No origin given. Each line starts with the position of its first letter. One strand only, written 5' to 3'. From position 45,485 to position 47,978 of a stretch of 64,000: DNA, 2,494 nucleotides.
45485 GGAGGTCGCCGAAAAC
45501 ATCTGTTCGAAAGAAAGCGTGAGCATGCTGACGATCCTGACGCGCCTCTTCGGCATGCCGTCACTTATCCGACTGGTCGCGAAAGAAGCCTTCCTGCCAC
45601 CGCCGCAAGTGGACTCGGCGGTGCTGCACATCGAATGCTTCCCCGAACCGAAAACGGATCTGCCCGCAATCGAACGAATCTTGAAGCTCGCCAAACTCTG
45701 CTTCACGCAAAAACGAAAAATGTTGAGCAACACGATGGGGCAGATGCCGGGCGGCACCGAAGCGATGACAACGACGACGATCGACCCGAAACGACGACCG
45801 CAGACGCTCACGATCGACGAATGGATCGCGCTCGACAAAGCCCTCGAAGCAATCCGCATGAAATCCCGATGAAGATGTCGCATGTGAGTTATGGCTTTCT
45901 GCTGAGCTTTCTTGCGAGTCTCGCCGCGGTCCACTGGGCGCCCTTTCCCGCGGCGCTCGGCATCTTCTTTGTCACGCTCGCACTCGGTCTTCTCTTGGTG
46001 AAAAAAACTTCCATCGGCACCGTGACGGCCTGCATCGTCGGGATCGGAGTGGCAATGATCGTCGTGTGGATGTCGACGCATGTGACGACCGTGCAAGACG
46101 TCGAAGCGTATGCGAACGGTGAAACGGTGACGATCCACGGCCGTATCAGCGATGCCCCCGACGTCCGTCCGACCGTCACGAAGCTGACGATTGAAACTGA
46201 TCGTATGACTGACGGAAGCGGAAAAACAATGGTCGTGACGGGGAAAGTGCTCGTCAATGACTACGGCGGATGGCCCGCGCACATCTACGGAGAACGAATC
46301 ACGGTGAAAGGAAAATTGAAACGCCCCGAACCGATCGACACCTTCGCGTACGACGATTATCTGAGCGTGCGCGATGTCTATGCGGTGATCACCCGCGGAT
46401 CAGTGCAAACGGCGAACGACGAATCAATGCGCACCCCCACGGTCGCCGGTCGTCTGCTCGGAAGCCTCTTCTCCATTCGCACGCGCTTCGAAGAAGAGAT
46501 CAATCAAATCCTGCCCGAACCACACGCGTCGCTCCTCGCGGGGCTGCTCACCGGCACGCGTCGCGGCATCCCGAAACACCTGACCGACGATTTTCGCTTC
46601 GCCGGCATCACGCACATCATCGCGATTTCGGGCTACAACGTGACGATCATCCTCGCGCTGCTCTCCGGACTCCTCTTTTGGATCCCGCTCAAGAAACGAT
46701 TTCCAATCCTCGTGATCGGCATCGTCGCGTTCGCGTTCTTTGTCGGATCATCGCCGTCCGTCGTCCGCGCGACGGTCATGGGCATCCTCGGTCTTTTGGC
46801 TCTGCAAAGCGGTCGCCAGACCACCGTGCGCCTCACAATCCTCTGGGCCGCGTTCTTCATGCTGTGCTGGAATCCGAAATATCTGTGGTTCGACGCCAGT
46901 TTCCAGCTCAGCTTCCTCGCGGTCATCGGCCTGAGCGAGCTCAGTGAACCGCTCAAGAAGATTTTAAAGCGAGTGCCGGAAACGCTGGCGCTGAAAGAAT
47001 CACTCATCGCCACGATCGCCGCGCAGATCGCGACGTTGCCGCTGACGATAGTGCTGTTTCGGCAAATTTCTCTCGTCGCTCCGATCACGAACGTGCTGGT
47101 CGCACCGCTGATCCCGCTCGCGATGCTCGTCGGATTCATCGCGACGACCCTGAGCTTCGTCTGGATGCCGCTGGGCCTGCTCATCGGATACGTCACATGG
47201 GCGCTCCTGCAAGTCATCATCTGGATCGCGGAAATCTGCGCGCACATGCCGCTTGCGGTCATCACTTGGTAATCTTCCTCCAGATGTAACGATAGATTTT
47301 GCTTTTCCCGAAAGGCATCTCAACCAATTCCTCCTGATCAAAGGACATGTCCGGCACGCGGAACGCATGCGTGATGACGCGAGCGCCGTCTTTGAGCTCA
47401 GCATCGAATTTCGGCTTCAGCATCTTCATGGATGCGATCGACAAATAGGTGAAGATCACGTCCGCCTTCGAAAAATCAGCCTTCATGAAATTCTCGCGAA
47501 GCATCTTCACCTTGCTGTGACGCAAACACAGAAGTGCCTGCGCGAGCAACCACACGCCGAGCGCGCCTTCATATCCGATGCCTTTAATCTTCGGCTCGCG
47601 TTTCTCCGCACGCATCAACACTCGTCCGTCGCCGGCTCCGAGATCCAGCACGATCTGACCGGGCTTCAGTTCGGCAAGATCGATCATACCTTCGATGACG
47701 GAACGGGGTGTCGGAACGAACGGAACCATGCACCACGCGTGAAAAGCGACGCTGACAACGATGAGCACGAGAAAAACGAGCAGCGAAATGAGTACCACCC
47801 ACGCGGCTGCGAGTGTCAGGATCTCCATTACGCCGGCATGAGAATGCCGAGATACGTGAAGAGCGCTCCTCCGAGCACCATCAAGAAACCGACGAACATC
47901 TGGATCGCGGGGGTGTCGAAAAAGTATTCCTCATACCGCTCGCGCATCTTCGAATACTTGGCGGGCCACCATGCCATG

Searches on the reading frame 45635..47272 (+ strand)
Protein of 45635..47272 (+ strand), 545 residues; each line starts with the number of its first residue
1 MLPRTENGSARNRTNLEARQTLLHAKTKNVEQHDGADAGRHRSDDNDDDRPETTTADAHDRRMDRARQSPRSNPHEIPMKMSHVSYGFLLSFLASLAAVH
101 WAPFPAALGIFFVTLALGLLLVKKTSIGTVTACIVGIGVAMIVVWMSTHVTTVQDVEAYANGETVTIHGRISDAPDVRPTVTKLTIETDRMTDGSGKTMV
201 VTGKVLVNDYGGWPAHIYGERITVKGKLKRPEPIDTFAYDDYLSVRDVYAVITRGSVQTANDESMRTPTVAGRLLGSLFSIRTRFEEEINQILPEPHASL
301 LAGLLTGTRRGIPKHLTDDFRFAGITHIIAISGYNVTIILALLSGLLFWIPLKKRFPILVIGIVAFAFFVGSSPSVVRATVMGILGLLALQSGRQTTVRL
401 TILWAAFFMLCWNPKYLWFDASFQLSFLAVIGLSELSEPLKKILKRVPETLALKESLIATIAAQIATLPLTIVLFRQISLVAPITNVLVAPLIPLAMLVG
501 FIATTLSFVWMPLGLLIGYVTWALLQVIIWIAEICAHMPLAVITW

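Call 7: search_protein_families(library=pfam, proteins=[window:45635-47272:+], max_evalue=0.1)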
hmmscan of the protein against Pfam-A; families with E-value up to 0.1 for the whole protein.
window:45635-47272:+ (545 aa): 2 families
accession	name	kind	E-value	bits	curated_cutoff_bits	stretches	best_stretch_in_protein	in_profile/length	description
PF03772.21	Competence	-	6.1e-50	170.5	23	1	304-545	1-245/270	Competence protein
PF13567.11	DUF4131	-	9.1e-18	64.9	31.6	1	101-253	2-158/165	Domain of unknown function (DUF4131)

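Call 17: find_related_loci(query=window:45635-47272:+, collection=genome_contigs, flank=10000)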
Query window:45635-47272:+ (545 aa) in genome_contigs; peptide patterns used: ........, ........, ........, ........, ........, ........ (x = any residue, [..] = any of these).
37 stretches matched a pattern; 2 encode a relative of the query (tblastn E <= 1e-3); 2 distinct loci.
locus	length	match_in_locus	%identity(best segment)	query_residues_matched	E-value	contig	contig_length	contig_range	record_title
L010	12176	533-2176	59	1-544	0e+0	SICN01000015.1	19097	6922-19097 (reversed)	MAG: Candidatus Peribacteria bacterium isolate Baikal-deep-G206 BACOMB-C13732, whole genome shotgun sequence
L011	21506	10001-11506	55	1-545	0e+0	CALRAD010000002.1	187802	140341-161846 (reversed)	MAG: Candidatus Peribacteria bacterium isolate MaH-04nov19-275 genome assembly, contig: MaH-04nov19-C52, whole genome sh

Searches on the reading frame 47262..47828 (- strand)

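Call 7: search_protein_families(library=pfam, proteins=[window:47262-47828:-], max_evalue=0.1)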
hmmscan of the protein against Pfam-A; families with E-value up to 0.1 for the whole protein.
window:47262-47828:- (188 aa): 9 families
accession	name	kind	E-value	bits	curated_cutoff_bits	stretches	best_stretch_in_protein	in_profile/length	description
PF00398.26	RrnaAD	-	0.016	14.8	24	1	42-122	16-93/263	Ribosomal RNA adenine dimethylase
PF13649.12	Methyltransf_25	-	0.017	16.3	27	1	60-143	1-84/97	Methyltransferase domain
PF08123.19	DOT1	-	0.03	14.3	23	0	44-123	30-109/205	Histone methylation protein DOT1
PF02353.26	CMAS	-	0.033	13.9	27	1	48-83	54-90/273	Mycolic acid cyclopropane synthetase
PF02384.22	N6_Mtase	-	0.033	13.9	20.4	1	40-108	30-105/311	N-6 DNA Methylase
PF07021.18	MetW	-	0.062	13.4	21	1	54-87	11-43/193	Methionine biosynthesis protein MetW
PF24675.1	NpmA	-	0.073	12.8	60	0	57-85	24-52/214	16S rRNA (adenine(1408)-N(1))-methyltransferase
PF02390.23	Methyltransf_4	-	0.074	12.9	24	0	58-88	3-33/173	Putative methyltransferase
PF22616.2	HMD_N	-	0.091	12.6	27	0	120-164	140-184/239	HMD N-terminal domain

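Call 10: search_protein_families(library=ncbifam, proteins=[window:47262-47828:-], max_evalue=0.1)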
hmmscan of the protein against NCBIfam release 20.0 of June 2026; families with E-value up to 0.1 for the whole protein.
window:47262-47828:- (188 aa): 9 families
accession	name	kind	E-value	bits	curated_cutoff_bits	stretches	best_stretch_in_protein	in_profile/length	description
NF041081.1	prot_lys_mtase_Arch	equivalog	9.2e-19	67.9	200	1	48-163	1-118/142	protein-lysine N-methyltransferase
TIGR02469.1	CbiT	equivalog_domain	0.00061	20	78.3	1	44-155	7-122/124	precorrin-6Y C5,15-methyltransferase (decarboxylating) subunit CbiT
NF043040.1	corrin_prot_MT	hypoth_equivalog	0.0034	16.8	180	1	53-86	37-71/216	corrinoid protein-associated methyltransferase CpaM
NF045667.1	MTase_DVU1556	equivalog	0.0063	16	155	1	45-75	11-41/213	DVU_1556 family methyltransferase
NF008823.0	PRK11873.1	subfamily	0.0064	16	263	1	50-75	71-96/272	arsenite methyltransferase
TIGR04543.1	ketoArg_3Met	equivalog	0.0082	15.3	425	1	58-102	151-195/336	2-ketoarginine methyltransferase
TIGR02081.1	metW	equivalog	0.024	14.2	189.5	1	54-87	11-43/194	methionine biosynthesis protein MetW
NF000499.2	Erm23S_rRNA_broad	equivalog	0.05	13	212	1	42-121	9-85/244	23S ribosomal RNA methyltransferase Erm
NF000337.1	erm_SHROVE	exception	0.051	12.9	320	1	42-119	14-88/248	ErmE/ErmH/ErmO/ErmR family 23S rRNA (adenine(2058)-N(6))-methyltransferase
